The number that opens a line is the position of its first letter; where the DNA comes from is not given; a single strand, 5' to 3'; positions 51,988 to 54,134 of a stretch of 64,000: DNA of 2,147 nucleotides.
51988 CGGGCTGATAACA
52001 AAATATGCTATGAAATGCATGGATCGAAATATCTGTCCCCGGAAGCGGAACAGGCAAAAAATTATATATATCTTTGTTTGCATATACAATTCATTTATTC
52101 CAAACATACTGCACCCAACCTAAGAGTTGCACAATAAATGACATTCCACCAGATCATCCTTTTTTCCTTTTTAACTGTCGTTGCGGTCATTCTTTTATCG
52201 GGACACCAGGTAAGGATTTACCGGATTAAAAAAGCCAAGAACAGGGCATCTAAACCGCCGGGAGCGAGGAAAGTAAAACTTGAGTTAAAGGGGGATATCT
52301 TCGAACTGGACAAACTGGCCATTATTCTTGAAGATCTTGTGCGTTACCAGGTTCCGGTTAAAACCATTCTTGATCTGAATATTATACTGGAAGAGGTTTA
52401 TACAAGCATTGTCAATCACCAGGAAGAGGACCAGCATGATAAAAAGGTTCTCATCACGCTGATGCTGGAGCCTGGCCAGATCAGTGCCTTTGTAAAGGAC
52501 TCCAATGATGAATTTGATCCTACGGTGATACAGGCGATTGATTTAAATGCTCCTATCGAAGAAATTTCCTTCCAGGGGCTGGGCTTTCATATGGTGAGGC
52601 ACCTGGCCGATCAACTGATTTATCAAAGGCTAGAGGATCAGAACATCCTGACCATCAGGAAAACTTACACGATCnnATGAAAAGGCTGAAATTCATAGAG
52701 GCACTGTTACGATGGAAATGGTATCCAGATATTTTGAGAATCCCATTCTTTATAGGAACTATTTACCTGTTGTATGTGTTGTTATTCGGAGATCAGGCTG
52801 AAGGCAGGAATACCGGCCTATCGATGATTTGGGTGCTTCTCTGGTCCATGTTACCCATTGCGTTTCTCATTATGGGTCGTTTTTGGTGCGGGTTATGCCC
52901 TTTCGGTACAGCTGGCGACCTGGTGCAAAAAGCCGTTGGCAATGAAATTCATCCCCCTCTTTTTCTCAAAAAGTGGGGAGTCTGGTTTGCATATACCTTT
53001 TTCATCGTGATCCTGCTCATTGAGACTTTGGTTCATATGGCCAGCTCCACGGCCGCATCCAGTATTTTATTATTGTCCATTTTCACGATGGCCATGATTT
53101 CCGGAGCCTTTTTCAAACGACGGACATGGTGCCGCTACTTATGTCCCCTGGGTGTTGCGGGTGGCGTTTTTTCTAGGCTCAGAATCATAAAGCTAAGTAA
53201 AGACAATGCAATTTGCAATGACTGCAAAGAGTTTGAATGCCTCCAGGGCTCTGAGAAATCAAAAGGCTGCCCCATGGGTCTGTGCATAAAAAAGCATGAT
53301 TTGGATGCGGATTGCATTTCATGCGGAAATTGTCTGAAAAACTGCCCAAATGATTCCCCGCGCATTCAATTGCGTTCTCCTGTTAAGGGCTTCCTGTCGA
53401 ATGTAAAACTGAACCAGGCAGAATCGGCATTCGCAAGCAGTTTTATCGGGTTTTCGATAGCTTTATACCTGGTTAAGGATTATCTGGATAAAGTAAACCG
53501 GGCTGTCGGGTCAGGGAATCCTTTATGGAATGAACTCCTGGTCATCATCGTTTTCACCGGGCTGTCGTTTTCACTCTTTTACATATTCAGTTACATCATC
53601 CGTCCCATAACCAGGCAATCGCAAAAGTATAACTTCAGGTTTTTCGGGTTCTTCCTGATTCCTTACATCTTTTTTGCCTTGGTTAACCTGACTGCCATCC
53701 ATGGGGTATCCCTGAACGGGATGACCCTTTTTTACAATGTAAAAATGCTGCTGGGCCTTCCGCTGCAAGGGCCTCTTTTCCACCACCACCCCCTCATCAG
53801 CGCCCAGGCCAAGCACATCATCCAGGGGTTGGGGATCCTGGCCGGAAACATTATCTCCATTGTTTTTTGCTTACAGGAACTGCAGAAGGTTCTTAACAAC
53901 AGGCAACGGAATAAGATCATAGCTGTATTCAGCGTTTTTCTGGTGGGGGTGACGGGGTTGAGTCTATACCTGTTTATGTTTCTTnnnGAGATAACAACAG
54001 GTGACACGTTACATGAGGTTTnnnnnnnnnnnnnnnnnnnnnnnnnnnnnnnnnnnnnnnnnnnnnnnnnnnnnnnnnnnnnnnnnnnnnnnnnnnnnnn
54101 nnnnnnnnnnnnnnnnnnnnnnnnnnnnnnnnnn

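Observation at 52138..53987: Membrane-anchored RsbW-like HATPase coupled to a NapH-like polyferredoxin, divergent from the rSAM operon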

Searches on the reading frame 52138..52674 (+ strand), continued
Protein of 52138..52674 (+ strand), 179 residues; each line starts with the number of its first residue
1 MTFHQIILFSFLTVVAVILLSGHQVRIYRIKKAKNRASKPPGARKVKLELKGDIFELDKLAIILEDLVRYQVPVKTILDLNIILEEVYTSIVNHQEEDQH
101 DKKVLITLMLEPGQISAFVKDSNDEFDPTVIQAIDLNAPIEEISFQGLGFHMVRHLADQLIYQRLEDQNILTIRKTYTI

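Call 51: find_homologous_proteins(query=A1, max_evalue=0.001)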
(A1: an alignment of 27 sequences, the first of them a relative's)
Query A1 (27 sequences) (179 aa, profile of the alignment): 42 proteins with E <= 0.001 among 8000 candidates.
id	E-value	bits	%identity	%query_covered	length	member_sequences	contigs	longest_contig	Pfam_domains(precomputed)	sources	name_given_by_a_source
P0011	1.2e-89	317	75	99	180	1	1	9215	PF13581.13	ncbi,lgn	ncbi:MAG: ATP-binding protein [bacterium]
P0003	2.1e-89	316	77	100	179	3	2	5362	PF13581.13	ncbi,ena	-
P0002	5.6e-89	315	79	99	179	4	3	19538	PF13581.13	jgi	-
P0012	5.6e-89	315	74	99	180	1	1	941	PF13581.13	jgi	jgi:serine/threonine-protein kinase RsbW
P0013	1.3e-88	314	71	99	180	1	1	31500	PF13581.13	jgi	-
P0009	1.5e-88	313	71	99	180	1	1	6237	PF13581.13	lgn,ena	-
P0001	1.5e-88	313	100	100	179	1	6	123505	PF13581.13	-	-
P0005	3.9e-88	312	75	99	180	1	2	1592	PF13581.13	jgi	jgi:serine/threonine-protein kinase RsbW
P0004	1.9e-87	310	77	100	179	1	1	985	PF13581.13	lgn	-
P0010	3.3e-87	309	70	99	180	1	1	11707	PF13581.13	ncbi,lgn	-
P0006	3.8e-87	309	75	99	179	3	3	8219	PF13581.13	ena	-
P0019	1.4e-86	307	66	99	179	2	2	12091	PF13581.13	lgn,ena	-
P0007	2.4e-86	306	73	98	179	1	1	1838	PF13581.13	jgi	jgi:serine/threonine-protein kinase RsbW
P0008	4.8e-85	302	72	100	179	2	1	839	PF13581.13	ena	-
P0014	1.2e-84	301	68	99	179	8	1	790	PF13581.13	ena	-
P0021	1.3e-84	300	67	99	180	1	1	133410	PF13581.13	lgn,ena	-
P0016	2.6e-84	300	67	99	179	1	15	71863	PF13581.13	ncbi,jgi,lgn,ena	-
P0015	4.2e-84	299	66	99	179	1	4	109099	PF13581.13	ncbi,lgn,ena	ncbi:MAG: ATP-binding protein [Bacteroidota bacterium]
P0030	1.2e-80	288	59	99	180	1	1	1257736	PF13581.13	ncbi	ncbi:MAG: ATP-binding protein [Bacteroidales bacterium]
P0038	2.3e-80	287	56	99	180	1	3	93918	PF13581.13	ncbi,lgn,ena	-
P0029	9.8e-80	285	60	100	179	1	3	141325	PF13581.13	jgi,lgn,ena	-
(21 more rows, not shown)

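Call 56: find_related_loci(query=A3, collection=metagenome_contigs, flank=6000)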
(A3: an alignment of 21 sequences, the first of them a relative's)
Query A3 (179 aa) in metagenome_contigs; peptide patterns used: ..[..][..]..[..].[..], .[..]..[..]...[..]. (x = any residue, [..] = any of these).
258 stretches matched a pattern; 12 encode a relative of the query (tblastn E <= 1e-3); 12 distinct loci.
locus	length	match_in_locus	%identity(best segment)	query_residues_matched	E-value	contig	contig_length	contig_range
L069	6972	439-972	79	1-178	1e-90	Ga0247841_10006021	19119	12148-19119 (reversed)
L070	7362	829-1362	79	1-178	1e-90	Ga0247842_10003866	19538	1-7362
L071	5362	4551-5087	77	1-179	5e-89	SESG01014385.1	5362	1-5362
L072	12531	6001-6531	71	1-177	2e-83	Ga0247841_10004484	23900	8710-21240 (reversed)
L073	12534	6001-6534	67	1-178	2e-80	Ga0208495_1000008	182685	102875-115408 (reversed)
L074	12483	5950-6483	67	1-178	8e-77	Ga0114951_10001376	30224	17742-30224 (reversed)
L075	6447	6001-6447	81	1-149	2e-76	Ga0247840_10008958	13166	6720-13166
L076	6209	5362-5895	62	1-178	1e-71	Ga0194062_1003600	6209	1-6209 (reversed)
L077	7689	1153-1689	60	1-179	4e-66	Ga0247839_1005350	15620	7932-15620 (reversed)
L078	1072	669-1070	72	1-135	6e-62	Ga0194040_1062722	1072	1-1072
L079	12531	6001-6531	66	1-177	3e-77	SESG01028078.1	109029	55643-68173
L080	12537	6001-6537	60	1-179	4e-66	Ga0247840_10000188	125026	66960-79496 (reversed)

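Call 72: search_protein_families(library=padloc, proteins=[window:52138-52674:+], max_evalue=0.01)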
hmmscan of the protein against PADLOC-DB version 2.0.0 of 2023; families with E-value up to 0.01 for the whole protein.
window:52138-52674:+ (179 aa): 0 families

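Call 77: search_protein_representatives(alignment_id=A3)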
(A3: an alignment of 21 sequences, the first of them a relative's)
Query: 21 sequences, 180 profile positions. Proteins with E-value up to 0.001 (for the whole library): 13236; up to 1e-10: 3727; up to 1e-30: 5. The best 150 are listed.
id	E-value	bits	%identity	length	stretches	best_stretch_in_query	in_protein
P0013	1.2e-85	302.1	-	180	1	1-179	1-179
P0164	2.2e-55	203.5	-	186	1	3-177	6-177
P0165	6.6e-43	162.9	-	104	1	67-170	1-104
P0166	4.4e-42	160.2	-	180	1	3-177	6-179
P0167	2.0e-34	135.2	-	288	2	67-178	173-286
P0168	7.9e-29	117.0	-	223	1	41-176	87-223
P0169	5.6e-28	114.2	-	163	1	42-175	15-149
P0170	3.2e-27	111.8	-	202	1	45-176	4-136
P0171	4.6e-27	111.3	-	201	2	56-178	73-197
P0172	5.9e-27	110.9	-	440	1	40-177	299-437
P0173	6.1e-27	110.9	-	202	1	25-176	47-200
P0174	1.2e-26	109.9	-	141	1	50-176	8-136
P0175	1.2e-25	106.7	-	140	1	46-176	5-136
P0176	1.6e-25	106.2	-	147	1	48-178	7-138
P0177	2.2e-25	105.8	-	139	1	43-177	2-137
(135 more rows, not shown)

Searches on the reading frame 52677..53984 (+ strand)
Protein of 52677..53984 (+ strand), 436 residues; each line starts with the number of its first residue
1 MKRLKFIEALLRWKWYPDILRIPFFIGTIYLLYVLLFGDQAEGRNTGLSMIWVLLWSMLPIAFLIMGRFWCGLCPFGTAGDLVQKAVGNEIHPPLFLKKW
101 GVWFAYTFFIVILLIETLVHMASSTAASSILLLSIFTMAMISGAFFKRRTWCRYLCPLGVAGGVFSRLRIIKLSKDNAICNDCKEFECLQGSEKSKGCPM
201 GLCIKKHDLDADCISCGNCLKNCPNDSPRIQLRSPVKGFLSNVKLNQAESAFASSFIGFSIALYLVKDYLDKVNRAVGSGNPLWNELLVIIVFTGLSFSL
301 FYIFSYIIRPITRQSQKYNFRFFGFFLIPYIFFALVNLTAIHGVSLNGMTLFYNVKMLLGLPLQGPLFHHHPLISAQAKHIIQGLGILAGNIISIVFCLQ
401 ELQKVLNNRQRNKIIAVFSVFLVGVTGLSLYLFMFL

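Call 3: search_protein_families(library=pfam, proteins=[window:52677-53984:+], max_evalue=0.01)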
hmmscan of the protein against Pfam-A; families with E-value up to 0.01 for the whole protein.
window:52677-53984:+ (436 aa): 3 families
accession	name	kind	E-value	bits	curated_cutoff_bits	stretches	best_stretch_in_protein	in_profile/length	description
PF12801.12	Fer4_5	-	2.3e-11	43.9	22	2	50-100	3-45/48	4Fe-4S binding domain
PF12838.12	Fer4_7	-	0.006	17.5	27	1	213-235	2-24/52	4Fe-4S dicluster domain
PF00037.32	Fer4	-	0.0073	16.5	21.1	1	212-226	7-21/24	4Fe-4S binding domain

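Call 4: search_protein_families(library=ncbifam, proteins=[window:52677-53984:+], max_evalue=0.01)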
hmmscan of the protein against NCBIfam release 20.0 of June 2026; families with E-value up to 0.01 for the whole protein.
window:52677-53984:+ (436 aa): 3 families
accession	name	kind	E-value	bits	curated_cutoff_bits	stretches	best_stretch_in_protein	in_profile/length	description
TIGR02163.1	napH_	subfamily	4.9e-13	49.2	213.05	1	105-227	133-250/255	NapH/MauN family ferredoxin-type protein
NF007013.0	PRK09477.1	equivalog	9.6e-11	41.3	234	1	127-233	176-279/286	quinol dehydrogenase ferredoxin subunit NapH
NF046105.1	TransRegNosR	equivalog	1.8e-05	23.3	1000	1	52-183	481-632/680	transcriptional regulator NosR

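Call 18: find_homologous_proteins(query=window:52677-53984:+)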
Query window:52677-53984:+ (436 aa): 194 proteins with E <= 0.001 among 8000 candidates; the best 120 are listed.
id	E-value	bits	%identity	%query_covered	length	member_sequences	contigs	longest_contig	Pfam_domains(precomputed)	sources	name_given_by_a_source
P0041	2.1e-275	932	92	100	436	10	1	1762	PF12801.13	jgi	jgi:hypothetical protein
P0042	3.4e-249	845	82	100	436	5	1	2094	PF12801.13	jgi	jgi:ferredoxin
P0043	1.5e-237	807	77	100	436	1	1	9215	PF12801.13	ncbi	ncbi:MAG: 4Fe-4S binding protein [bacterium]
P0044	6.7e-237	805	79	100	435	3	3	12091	PF12801.13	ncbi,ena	-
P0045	6.1e-229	779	76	100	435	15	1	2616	PF12801.13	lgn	-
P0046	3.9e-227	773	86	88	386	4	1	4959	PF12801.13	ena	-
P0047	5.4e-218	743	72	100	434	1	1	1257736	PF12801.13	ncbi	ncbi:MAG: 4Fe-4S binding protein [Bacteroidales bacterium]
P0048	2.2e-217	741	75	100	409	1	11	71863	PF12801.13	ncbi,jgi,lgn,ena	-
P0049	1.8e-210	718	73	100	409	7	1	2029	PF12801.13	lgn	-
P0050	3.6e-210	717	70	100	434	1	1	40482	PF12801.13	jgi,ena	jgi:ferredoxin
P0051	2.6e-208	711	74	98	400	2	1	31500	PF12801.13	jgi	-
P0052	6.1e-205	700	67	100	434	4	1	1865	PF12801.13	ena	-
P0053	1.7e-202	691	71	100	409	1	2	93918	PF12801.13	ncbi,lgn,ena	-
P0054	2.3e-200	684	68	100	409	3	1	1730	PF12801.13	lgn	-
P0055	3.3e-199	681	67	99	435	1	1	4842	PF12801.13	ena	-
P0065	4.0e-78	282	37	96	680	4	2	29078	PF12801.13,PF21342.3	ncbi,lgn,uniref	ncbi:4Fe-4S binding protein [Candidatus Magnetominusculus dajiuhuensis]|uniref:4Fe-4S binding protei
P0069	2.2e-63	233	32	98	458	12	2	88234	PF12801.13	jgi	jgi:ferredoxin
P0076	1.1e-61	227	32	98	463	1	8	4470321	PF12801.13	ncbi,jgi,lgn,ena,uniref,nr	ncbi:4Fe-4S binding domain-containing protein [Clostridium pasteurianum DSM 525 = ATCC 6013]|uniref:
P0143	2.3e-57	213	34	83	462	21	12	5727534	PF12801.13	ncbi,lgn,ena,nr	ncbi:4Fe-4S binding protein [Desulfitobacterium hafniense]|nr:4Fe-4S binding protein [Desulfitobacte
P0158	4.2e-55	206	33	76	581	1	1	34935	PF12801.13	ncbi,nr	ncbi:MAG: 4Fe-4S binding protein [Chloroflexi bacterium]|nr:4Fe-4S binding protein [Chloroflexota ba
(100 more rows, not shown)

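Call 20: find_encoding_contigs(protein=P0076, flank=6000, max_places=1)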
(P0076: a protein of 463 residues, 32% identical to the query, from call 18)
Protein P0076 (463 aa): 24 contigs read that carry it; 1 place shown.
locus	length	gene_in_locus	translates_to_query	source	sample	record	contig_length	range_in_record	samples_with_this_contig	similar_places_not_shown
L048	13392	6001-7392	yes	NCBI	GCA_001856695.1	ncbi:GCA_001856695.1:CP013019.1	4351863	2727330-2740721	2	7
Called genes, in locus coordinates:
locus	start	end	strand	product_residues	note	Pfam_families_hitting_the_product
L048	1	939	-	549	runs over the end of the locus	PF02776:TPP_enzyme_N, PF16582:TPP_enzyme_M_2, PF02775:TPP_enzyme_C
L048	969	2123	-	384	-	PF00425:Chorismate_bind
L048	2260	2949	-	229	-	PF00072:Response_reg, PF00486:Trans_reg_C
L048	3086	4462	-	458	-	PF00512:HisKA, PF02518:HATPase_c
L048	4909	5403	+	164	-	PF07681:DoxX (weak)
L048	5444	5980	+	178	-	PF13115:YtkA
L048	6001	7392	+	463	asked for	PF12801:Fer4_5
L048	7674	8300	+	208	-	PF02517:Rce1-like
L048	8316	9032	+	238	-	PF01209:Ubie_methyltran, PF13489:Methyltransf_23, PF01728:FtsJ (weak), PF13847:Methyltransf_31, PF08241:Methyltransf_11, PF08242:Methyltransf_12, PF13649:Methyltransf_25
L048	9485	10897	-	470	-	PF00672:HAMP, PF00512:HisKA, PF02518:HATPase_c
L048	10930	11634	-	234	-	PF00072:Response_reg, PF23198:PDE8A_N (weak), PF00486:Trans_reg_C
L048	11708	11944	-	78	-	PF09851:SHOCT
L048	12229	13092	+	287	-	PF00198:2-oxoacid_dh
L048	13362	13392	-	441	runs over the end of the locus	PF14689:SPOB_a, PF02518:HATPase_c, PF14501:HATPase_c_5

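Call 21: find_encoding_contigs(protein=P0143, flank=6000, max_places=1)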
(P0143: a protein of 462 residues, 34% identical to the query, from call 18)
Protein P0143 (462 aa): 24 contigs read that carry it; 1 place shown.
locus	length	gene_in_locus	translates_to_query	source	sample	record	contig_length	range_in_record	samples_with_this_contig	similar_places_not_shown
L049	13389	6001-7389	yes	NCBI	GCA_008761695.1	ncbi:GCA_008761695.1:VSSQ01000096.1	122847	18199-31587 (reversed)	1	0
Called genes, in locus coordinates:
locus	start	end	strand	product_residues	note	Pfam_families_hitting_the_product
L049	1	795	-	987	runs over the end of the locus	PF04879:Molybdop_Fe4S4, PF00384:Molybdopterin, PF01568:Molydop_binding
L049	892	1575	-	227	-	PF00072:Response_reg, PF00196:GerE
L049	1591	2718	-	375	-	PF13492:GAF_3 (weak), PF07730:HisKA_3, PF02518:HATPase_c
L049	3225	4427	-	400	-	PF07690:MFS_1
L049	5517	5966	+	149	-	-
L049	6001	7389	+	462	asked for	PF12801:Fer4_5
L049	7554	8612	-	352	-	PF00180:Iso_dh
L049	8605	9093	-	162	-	PF06434:Aconitase_2_N (faint), PF00694:Aconitase_C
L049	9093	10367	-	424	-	PF00330:Aconitase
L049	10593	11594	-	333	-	PF00670:AdoHcyase_NAD (weak), PF02826:2-Hacid_dh_C (weak), PF03446:NAD_binding_2 (weak), PF03807:F420_oxidored (weak), PF07991:KARI_N, PF01450:KARI_C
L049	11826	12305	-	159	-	PF01842:ACT, PF22629:ACT_AHAS_ss, PF13710:ACT_5, PF10369:ALS_ss_C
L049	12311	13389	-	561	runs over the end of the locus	PF02776:TPP_enzyme_N, PF00205:TPP_enzyme_M, PF02775:TPP_enzyme_C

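Call 42: predict_structure(alignment_id=A2)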
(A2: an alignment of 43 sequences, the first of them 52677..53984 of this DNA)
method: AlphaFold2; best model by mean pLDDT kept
length: 436 residues; sequences in the alignment: 43
mean_pLDDT: 78.1   pTM: 0.80
mean pLDDT of the five models: 78.1, 77.4, 76.4, 73.2, 70.6
residues with pLDDT >= 90: 117; 70-90: 223; 50-70: 53; < 50: 43
segments of 3 or more residues with pLDDT < 50: 178-217
pLDDT, mean of each block of 10 residues (from residue 1): 74 76 89 88 81 85 76 83 87 82 86 85 86 91 83 78 70 54 38 34 37 44 59 57 73 92 87 80 88 94 95 92 91 90 82 81 59 78 92 91 82 93 92 79
secondary structure, 60 per line:
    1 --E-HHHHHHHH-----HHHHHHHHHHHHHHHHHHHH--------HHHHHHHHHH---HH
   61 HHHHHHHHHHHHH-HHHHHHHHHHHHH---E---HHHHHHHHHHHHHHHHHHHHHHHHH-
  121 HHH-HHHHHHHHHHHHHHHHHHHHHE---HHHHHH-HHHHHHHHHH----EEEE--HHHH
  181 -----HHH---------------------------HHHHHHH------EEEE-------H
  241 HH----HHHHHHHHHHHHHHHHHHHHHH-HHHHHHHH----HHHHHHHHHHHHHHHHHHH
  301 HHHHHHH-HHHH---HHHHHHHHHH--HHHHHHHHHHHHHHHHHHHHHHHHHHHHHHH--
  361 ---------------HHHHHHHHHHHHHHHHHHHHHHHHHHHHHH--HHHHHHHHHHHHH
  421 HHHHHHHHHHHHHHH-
elements in order: H5-12 H18-37 H46-55 H59-73 H75-87 H95-119 H125-145 H150-155 H157-166 E171-174 H177-180 H216-222 E229-232 H247-268 H270-277 H282-307 H309-312 H316-325 H328-358 H376-405 H408-435

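Call 49: fold_search(model_id=the predicted structure, library=pdb)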
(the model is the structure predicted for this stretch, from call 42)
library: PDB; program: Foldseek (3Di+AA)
matches with E <= 10: 258; with E <= 0.001: 0
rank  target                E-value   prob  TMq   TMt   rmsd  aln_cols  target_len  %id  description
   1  8rl7_A                1.9e-01  0.12  0.13  0.13  24.0       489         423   10  SPNS2 in complex with homo Di-Gluebody GbD12 (released 2025-01-15)
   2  4u4w_A                2.8e-01  0.14  0.15  0.15  21.9       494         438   10  Structure of a nitrate/nitrite antiporter NarK in nitrate-bound occluded state (released 2015-07-15)
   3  8jhr                  3.0e-01  0.08  0.13  0.13  24.4       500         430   11  Cryo-EM structure of human S1P transporter SPNS2 bound with an inhibitor 16d (released 2024-01-10)
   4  4u4t                  3.9e-01  0.11  0.14  0.14  22.8       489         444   12  Structure of a nitrate/nitrite antiporter NarK in nitrate-bound inward-open state (released 2015-07-15)
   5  8ex4                  4.6e-01  0.07  0.11  0.12  23.5       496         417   10  Human S1P transporter Spns2 in an inward-facing open conformation (state 1) (released 2023-05-31)
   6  9ugy                  5.6e-01  0.09  0.15  0.15  23.8       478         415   12  Cryo-EM Structure of G6PT1 bound with GlcN6P (released 2026-01-07)
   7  9ll0                  6.9e-01  0.07  0.13  0.14  22.8       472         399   11  Cryo-EM structure of G6PT1 in complex with Glucose-6-phosphate (released 2025-12-31)
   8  7xq1                  8.2e-01  0.08  0.15  0.16  23.0       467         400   13  Structure of hSLC19A1+2'3'-CDAS (released 2022-10-05)
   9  6rz8                  1.0e+00  0.08  0.14  0.16  23.3       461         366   12  Crystal structure of the human cysteinyl leukotriene receptor 2 in complex with ONO-2080365 (released 2019-12-11)
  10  8rld                  1.2e+00  0.04  0.12  0.12  23.3       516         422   11  SPNS2:sfGFP hetero dimer assembled by Di-Gluebody - SPNS2 local refinement (released 2025-01-15)
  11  8y8x                  1.2e+00  0.10  0.11  0.15  17.9       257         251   14  Cryo-EM structure of GlpF with P177 deletion in POPC nanodisc (released 2025-03-19)
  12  4jre_A                1.3e+00  0.06  0.13  0.14  22.0       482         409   11  Crystal structure of nitrate/nitrite exchanger NarK with nitrite bound (released 2013-05-15)
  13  9jbs                  1.3e+00  0.06  0.14  0.14  24.3       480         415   12  Structure of LAT4 in the apo state (released 2026-03-11)
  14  9cfl_A                1.4e+00  0.12  0.12  0.17  19.4       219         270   10  Cryo-EM structure of S. aureus TarGH in complex with ATP-gamma-S (released 2025-04-23)
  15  5wtr_C                1.4e+00  0.10  0.10  0.17  16.3       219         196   10  Crystal structure of a prokaryotic TRIC channel in 0.5 M KCl (released 2017-04-05)
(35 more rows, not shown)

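Call 50: find_encoding_contigs(protein=P0065, flank=6000, max_places=1)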
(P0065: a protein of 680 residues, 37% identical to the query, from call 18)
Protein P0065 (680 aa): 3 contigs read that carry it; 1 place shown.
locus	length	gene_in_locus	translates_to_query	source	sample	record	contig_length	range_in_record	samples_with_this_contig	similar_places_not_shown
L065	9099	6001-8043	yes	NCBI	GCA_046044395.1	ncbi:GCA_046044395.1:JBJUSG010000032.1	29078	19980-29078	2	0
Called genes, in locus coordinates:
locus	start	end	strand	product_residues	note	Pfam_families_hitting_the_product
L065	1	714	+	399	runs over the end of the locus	PF00248:Aldo_ket_red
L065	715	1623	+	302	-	PF20244:DUF6599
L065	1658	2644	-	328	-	PF04101:Glyco_tran_28_C (weak)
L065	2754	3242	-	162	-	PF02635:DsrE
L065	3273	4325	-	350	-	PF00027:cNMP_binding, PF00581:Rhodanese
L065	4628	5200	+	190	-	PF13581:HATPase_c_2, PF02518:HATPase_c (weak)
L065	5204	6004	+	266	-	PF21342:SoxA-TsdA_cyt-c (weak), PF00034:Cytochrom_C (weak), PF13442:Cytochrome_CBB3 (weak)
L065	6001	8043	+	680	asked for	PF12801:Fer4_5, PF21342:SoxA-TsdA_cyt-c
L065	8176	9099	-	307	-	PF21342:SoxA-TsdA_cyt-c, PF00034:Cytochrom_C, PF13442:Cytochrome_CBB3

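Call 59: search_protein_families(library=pfam, proteins=[L065:5204-6001:+], max_evalue=0.01)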
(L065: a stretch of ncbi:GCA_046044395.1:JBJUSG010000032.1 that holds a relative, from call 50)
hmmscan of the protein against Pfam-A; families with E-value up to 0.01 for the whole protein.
L065:5204-6001:+ (266 aa): 3 families
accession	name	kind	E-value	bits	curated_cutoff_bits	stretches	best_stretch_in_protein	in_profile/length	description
PF21342.2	SoxA-TsdA_cyt-c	-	1.1e-10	41.8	27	1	98-162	24-88/88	SoxA/TsdA, cytochrome c domain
PF00034.26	Cytochrom_C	-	4.2e-10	41.2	21.3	1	183-258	2-89/90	Cytochrome c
PF13442.11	Cytochrome_CBB3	-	5.9e-09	36.6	27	1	181-255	2-68/68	Cytochrome C oxidase, cbb3-type, subunit III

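Call 72: search_protein_families(library=padloc, proteins=[window:52677-53984:+], max_evalue=0.01)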
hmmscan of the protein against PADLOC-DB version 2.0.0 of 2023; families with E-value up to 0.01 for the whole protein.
window:52677-53984:+ (436 aa): 0 families

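Call 84: find_encoding_contigs(protein=P0158, flank=5000, max_places=1)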
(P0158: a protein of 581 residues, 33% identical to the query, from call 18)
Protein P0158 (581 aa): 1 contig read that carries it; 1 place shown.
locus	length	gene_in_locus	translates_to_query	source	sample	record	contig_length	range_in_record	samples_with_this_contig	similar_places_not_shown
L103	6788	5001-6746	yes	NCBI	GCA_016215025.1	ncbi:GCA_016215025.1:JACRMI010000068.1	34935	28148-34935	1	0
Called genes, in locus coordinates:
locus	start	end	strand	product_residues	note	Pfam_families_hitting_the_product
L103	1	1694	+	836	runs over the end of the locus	PF13185:GAF_2, PF01590:GAF, PF13492:GAF_3, PF01590:GAF, PF13185:GAF_2, PF13492:GAF_3, PF01590:GAF, PF13185:GAF_2, +3 more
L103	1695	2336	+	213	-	PF00072:Response_reg, PF00196:GerE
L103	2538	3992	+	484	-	PF03062:MBOAT, PF13813:MBOAT_2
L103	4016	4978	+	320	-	-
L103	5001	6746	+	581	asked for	PF12801:Fer4_5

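Call 85: find_encoding_contigs(protein=P0069, flank=5000, max_places=1)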
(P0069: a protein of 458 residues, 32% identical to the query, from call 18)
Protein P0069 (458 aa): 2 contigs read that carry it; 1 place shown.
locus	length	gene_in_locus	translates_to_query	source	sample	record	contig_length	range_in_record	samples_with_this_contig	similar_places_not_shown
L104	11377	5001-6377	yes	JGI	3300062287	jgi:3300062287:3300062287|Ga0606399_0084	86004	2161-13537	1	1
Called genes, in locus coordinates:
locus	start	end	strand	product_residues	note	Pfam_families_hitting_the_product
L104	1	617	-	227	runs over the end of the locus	PF00005:ABC_tran, PF02463:SMC_N (faint), PF13304:AAA_21 (faint)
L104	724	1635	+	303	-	PF01297:ZnuA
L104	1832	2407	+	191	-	PF00440:TetR_N, PF16925:TetR_C_13, PF21993:TetR_C_13_2 (weak)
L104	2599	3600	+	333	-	PF08240:ADH_N, PF00107:ADH_zinc_N, PF13602:ADH_zinc_N_2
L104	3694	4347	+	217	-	PF00881:Nitroreductase, PF14512:TM1586_NiRdase (weak)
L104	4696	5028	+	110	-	-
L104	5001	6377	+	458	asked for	PF12801:Fer4_5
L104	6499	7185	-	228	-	PF00027:cNMP_binding (faint), PF13545:HTH_Crp_2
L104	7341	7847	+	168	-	PF13577:SnoaL_4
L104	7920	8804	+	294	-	PF04055:Radical_SAM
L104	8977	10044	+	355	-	PF12697:Abhydrolase_6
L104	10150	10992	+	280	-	PF00248:Aldo_ket_red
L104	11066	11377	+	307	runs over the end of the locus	PF03547:Mem_trans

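Call 86: search_protein_families(library=pfam, proteins=[P0076], max_evalue=1)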
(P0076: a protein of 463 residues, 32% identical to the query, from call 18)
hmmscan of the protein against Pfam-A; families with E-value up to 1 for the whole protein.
P0076 (463 aa): 7 families
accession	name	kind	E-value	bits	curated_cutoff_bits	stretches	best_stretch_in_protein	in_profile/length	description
PF12801.12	Fer4_5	-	1.5e-11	44.5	22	2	71-116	2-48/48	4Fe-4S binding domain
PF00037.32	Fer4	-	0.00088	19.4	21.1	1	234-251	7-24/24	4Fe-4S binding domain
PF12838.12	Fer4_7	-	0.0018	19.1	27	1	235-259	2-26/52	4Fe-4S dicluster domain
PF13484.11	Fer4_16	-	0.021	16.1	30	1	234-260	1-28/66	4Fe-4S double cluster binding domain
PF25160.1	LdpA_Fe-S-bd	-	0.034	14.4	27.6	1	220-253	13-46/49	LdpA Fe-S cluster-binding domain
PF14697.11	Fer4_21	-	0.84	10.3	35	0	201-252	10-59/59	4Fe-4S dicluster domain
PF13237.11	Fer4_10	-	0.95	9.9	25.5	1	232-247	6-21/53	4Fe-4S dicluster domain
